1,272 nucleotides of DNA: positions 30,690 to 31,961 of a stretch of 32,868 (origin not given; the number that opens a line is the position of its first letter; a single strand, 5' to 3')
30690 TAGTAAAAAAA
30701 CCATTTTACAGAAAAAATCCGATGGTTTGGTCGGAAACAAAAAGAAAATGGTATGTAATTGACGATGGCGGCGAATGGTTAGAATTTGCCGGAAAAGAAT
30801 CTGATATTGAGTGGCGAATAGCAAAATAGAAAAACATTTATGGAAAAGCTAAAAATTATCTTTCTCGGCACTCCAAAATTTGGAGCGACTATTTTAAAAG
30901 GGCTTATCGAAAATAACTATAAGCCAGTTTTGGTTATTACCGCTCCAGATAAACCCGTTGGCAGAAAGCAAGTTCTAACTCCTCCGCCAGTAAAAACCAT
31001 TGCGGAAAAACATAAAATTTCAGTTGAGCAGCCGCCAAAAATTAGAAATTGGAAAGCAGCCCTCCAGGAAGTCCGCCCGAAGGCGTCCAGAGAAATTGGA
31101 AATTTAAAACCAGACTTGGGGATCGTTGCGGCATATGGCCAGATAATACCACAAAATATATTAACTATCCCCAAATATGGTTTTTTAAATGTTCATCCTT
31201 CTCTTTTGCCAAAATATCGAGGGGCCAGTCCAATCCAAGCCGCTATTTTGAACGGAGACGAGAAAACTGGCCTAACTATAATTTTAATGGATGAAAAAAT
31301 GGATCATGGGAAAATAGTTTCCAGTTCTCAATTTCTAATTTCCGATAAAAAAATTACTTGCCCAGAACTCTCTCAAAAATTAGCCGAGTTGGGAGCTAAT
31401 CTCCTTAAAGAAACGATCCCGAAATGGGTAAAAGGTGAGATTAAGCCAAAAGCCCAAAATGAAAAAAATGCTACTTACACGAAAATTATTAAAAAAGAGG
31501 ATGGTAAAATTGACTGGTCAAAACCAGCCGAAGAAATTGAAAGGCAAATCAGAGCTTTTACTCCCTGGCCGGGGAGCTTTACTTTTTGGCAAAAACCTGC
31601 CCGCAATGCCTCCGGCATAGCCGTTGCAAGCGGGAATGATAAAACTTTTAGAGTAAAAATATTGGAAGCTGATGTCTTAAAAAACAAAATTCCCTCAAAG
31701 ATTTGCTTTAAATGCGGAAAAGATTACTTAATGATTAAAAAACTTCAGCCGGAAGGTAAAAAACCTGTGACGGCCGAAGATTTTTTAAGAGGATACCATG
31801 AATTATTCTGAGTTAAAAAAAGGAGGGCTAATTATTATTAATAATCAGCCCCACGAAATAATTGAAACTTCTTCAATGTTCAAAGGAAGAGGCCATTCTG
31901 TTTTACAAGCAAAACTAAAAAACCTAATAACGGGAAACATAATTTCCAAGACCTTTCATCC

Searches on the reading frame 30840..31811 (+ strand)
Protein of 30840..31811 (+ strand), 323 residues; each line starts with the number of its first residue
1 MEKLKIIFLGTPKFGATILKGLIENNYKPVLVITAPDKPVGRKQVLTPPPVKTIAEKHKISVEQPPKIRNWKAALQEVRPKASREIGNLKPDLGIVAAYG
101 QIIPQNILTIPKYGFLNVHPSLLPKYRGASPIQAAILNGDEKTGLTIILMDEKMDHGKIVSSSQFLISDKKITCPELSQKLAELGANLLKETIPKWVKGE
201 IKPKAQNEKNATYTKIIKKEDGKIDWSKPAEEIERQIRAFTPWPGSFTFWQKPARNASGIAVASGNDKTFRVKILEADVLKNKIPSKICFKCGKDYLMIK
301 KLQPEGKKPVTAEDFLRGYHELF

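Call 67: search_protein_families(library=pfam, proteins=[window:30840-31811:+], max_evalue=0.00001)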
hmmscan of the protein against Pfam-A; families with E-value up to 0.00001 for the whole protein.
window:30840-31811:+ (323 aa): 2 families
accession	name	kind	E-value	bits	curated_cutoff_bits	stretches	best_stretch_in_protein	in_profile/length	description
PF00551.24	Formyl_trans_N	-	2.4e-39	135.4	26.1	1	5-192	2-180/181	Formyl transferase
PF02911.23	Formyl_trans_C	-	2.1e-23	82.8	21.1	1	217-319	2-99/100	Formyl transferase, C-terminal domain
